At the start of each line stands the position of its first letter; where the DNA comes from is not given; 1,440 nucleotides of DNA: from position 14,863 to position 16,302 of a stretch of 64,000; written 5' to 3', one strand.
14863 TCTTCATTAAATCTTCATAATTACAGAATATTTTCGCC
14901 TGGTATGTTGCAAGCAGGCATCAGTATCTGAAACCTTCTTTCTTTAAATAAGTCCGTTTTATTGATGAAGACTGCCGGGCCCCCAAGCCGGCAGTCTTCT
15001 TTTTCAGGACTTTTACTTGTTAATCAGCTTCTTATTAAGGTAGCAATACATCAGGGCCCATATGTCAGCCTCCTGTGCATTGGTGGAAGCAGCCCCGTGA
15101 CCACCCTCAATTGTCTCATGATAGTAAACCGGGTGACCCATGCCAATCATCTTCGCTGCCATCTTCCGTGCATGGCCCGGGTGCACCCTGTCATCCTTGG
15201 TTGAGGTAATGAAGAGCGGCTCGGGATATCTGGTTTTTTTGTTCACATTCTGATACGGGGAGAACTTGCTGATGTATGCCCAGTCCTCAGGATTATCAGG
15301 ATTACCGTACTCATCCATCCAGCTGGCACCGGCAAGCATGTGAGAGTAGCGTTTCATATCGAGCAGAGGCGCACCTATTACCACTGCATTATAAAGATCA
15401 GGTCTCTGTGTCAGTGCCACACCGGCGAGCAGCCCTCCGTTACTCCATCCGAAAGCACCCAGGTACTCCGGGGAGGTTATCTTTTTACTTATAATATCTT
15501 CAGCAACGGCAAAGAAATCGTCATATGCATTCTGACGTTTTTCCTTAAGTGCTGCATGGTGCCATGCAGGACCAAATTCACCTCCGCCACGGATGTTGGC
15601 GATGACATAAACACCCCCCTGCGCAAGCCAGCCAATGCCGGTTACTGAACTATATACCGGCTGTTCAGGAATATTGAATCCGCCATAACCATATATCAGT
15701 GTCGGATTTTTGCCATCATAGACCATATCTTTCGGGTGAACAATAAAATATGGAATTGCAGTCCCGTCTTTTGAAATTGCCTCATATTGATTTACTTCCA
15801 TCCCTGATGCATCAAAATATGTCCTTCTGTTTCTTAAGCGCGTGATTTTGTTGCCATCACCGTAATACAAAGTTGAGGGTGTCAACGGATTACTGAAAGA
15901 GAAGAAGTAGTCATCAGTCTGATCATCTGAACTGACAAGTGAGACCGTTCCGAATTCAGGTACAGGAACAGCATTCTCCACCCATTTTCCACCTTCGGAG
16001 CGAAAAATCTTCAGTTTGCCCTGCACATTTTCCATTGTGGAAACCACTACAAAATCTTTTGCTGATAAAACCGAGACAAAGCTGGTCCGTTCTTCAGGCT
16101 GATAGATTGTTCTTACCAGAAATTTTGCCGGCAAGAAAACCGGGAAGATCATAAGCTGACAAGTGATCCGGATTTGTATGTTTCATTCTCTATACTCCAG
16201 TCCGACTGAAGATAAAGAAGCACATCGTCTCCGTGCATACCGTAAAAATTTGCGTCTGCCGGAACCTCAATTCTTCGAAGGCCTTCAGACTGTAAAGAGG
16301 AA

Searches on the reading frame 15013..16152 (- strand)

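Call 18: search_protein_families(library=pfam, proteins=[window:15013-16152:-], max_evalue=0.001)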
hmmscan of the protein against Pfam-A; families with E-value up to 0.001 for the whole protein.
window:15013-16152:- (379 aa): 2 families
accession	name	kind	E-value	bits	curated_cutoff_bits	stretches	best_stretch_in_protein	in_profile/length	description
PF00326.27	Peptidase_S9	-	5.1e-49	167.1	22.6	1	174-376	8-210/213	Prolyl oligopeptidase family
PF02897.21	Peptidase_S9_N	-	1.3e-11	44.3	24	1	19-99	321-402/414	Prolyl oligopeptidase, N-terminal beta-propeller domain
